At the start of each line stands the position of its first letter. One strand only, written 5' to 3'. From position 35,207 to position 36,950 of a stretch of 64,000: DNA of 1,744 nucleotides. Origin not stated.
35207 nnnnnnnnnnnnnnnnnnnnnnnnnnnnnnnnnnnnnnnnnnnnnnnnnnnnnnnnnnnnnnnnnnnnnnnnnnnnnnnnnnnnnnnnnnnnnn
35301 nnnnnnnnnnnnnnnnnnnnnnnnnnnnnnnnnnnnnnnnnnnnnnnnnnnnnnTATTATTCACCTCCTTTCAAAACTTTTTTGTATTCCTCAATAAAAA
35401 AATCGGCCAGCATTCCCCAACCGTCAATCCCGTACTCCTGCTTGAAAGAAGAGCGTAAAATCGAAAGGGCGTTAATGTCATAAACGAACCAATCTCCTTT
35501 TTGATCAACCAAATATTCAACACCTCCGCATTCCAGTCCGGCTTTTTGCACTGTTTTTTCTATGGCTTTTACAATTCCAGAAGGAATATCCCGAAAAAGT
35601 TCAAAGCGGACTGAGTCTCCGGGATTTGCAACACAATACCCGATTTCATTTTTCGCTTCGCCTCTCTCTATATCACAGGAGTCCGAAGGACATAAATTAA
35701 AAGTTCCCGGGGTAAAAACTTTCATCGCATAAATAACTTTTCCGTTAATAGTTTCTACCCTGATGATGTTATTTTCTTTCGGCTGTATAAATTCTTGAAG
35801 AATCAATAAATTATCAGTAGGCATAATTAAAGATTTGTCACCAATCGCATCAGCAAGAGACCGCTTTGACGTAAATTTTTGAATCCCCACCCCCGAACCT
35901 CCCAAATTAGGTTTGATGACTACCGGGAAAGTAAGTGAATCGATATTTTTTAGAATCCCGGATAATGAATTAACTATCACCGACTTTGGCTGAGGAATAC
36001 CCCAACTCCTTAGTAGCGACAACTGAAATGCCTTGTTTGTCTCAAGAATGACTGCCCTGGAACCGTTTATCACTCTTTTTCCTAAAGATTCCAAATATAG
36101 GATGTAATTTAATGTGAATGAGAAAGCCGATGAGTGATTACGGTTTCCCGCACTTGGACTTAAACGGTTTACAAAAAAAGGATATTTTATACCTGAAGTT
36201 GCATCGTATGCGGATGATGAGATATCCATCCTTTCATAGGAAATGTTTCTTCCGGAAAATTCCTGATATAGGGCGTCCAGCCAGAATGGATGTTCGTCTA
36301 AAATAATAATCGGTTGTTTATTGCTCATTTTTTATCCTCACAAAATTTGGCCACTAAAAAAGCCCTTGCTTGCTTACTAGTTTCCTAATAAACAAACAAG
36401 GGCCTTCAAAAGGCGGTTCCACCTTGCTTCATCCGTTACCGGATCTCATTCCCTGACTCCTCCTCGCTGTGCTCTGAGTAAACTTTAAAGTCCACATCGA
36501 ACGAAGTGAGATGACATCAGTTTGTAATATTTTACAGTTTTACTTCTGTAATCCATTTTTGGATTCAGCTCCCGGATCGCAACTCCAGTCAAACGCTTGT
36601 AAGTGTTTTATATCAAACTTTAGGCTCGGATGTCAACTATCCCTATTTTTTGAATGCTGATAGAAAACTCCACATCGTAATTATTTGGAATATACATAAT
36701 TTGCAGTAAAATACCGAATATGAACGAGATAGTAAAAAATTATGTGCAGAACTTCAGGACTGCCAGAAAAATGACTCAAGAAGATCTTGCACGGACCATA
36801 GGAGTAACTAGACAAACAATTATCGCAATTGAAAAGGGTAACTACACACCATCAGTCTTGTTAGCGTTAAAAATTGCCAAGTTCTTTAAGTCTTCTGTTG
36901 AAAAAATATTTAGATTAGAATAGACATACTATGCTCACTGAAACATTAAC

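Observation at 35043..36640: T-box riboswitch controlling an ATP-grasp ligase plus a 103-aa protein, rather than an aaRS or amino-acid gene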

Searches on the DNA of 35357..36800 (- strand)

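Call 4: search_rna_families(source=window, start=36250, end=36800, threshold=evalue, max_evalue=10, show_alignments=5)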
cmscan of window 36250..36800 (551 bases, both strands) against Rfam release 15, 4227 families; matches with E-value up to 10: 7.
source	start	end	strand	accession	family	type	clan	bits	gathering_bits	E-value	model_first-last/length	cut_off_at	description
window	36395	36602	-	RF00230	T-box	Cis-reg; leader;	-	30.6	93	5e-05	1-219/219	no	T-box leader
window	36353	36412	-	RF03664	MIR6288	Gene; miRNA;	-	21.3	74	0.12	1-92/92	no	MIR6288 microRNA precursor family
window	36348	36421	-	RF00977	mir-600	Gene; miRNA;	-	19.3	80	0.62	1-76/76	no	mir-600 microRNA precursor family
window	36546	36569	+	RF01338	CRISPR-DR25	Gene; CRISPR;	CL00014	16.7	36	2.3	1-25/25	no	CRISPR RNA direct repeat element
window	36481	36553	-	RF00281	SNORD47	Gene; snRNA; snoRNA; CD-box;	-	16.7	50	3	1-77/77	no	Small nucleolar RNA SNORD47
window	36308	36349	-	RF01625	ceN28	Gene; snRNA; snoRNA; CD-box;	-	13.6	70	8.4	1-88/88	no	Caenorhabditis snoRNA ceN28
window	36251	36291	+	RF01121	sR38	Gene; snRNA; snoRNA; CD-box;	-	11.4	50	4.5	18-59/59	no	Small nucleolar RNA sR38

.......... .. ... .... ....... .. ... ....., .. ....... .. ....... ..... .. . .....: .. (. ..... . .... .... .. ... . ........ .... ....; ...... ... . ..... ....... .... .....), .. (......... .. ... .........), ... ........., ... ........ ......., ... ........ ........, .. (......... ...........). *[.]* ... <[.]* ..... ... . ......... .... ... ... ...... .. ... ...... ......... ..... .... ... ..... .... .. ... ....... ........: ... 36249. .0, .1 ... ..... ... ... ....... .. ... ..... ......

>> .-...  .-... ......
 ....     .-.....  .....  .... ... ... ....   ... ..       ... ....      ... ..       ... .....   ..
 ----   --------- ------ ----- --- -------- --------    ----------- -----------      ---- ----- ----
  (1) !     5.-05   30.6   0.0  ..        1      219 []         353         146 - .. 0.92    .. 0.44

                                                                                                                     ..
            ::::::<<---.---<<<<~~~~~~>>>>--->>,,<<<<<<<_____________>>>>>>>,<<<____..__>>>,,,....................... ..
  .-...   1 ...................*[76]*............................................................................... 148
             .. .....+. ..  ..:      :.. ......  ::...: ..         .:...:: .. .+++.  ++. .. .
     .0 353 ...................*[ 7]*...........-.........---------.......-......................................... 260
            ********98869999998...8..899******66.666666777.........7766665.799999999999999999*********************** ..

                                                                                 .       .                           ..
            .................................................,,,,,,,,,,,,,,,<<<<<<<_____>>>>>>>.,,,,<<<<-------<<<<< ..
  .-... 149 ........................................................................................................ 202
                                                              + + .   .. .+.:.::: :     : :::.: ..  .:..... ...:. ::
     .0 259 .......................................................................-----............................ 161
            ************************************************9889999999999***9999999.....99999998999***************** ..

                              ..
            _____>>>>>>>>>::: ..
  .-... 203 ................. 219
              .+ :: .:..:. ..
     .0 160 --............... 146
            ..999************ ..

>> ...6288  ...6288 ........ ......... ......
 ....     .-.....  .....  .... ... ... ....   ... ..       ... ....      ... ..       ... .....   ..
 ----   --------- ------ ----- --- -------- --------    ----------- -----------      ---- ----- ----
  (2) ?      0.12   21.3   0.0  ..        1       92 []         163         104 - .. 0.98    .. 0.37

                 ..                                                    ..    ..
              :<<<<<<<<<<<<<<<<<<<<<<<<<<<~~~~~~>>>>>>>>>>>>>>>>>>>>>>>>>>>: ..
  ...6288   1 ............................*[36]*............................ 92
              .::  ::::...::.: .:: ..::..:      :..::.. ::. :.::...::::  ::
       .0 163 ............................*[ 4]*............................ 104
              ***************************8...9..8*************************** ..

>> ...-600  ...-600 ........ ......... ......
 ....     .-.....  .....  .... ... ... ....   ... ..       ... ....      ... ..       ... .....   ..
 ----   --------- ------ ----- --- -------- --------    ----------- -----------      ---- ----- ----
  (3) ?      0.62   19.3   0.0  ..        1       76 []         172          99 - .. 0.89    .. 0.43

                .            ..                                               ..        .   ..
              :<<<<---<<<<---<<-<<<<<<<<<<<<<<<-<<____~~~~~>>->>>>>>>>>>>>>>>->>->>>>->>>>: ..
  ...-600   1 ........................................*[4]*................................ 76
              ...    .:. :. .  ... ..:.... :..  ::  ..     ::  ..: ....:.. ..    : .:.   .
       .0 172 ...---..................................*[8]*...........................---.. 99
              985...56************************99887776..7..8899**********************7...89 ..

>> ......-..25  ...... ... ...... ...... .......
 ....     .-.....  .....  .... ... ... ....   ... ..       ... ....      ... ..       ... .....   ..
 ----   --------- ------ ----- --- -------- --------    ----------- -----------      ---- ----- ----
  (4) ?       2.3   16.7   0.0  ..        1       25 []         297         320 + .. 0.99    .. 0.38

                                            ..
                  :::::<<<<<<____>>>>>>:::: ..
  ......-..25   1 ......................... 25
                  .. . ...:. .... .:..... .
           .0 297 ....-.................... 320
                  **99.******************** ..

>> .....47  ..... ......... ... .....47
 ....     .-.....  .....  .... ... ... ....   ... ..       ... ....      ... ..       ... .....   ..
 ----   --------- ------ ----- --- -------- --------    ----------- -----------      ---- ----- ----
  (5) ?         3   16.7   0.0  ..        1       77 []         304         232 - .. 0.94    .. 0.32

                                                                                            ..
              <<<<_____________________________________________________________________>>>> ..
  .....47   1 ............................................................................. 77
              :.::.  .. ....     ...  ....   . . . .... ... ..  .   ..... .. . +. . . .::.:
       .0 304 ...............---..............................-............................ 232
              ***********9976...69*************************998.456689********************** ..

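Call 16: search_rna_families(sources=[L001, L002, L003, L004, L005, L012, L016, L019, L023, L024, L025, L036, L066], threshold=gathering)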
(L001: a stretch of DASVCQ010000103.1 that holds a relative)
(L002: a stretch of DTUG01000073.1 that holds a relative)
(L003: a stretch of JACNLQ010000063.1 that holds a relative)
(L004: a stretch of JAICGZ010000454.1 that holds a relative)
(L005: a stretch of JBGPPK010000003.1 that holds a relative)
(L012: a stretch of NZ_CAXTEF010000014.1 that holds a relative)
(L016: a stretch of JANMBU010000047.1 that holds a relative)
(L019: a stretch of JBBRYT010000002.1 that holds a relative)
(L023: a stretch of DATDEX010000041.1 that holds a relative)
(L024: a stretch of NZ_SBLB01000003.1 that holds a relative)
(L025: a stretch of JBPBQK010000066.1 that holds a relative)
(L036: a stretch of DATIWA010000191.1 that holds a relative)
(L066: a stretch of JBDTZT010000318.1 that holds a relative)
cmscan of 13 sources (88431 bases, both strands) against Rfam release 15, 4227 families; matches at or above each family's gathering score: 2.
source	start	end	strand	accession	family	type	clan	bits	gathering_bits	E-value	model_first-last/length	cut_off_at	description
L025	202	313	+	RF00162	SAM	Cis-reg; riboswitch;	CL00012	72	44.4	9.7e-15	1-108/108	no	SAM riboswitch aptamer (S box leader)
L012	6250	6337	-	RF00005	tRNA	Gene; tRNA;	CL00001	50.6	29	9.2e-08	1-71/71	no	tRNA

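Call 86: search_rna_families(sources=[L082, L089, L091, L092, L095, L084, L009, L014, L017, L027, L029, L030, L033, L034, L038, L039, L041], threshold=gathering)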
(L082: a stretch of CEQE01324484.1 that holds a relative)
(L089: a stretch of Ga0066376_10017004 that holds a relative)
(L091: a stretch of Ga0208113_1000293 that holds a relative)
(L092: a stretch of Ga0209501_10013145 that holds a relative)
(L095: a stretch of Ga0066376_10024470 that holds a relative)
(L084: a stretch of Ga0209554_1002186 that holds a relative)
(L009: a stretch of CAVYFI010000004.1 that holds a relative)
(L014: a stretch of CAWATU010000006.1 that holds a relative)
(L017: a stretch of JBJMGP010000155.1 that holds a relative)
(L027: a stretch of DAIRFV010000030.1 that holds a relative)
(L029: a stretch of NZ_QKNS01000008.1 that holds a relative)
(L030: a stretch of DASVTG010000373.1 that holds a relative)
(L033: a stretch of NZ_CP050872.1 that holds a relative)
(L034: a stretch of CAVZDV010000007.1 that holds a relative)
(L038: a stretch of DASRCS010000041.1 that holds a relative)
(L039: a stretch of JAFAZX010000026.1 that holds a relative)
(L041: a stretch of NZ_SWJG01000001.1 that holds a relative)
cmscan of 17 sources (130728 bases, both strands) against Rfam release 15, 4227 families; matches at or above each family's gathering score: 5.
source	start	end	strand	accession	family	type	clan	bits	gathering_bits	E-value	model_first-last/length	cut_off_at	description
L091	3550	3665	+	RF00162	SAM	Cis-reg; riboswitch;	CL00012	76.9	44.4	5.2e-16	1-108/108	no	SAM riboswitch aptamer (S box leader)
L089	1516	1631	+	RF00162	SAM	Cis-reg; riboswitch;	CL00012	76.8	44.4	5.7e-16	1-108/108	no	SAM riboswitch aptamer (S box leader)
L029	3494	3588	+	RF00162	SAM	Cis-reg; riboswitch;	CL00012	76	44.4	9.5e-16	1-108/108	no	SAM riboswitch aptamer (S box leader)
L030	1530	1622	+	RF00162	SAM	Cis-reg; riboswitch;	CL00012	73.3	44.4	5.9e-15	1-108/108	no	SAM riboswitch aptamer (S box leader)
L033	3868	3942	+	RF00521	SAM_alpha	Cis-reg; riboswitch;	-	36.1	36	0.00036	1-79/79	no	Alpha-proteobacteria SAM riboswitch aptamer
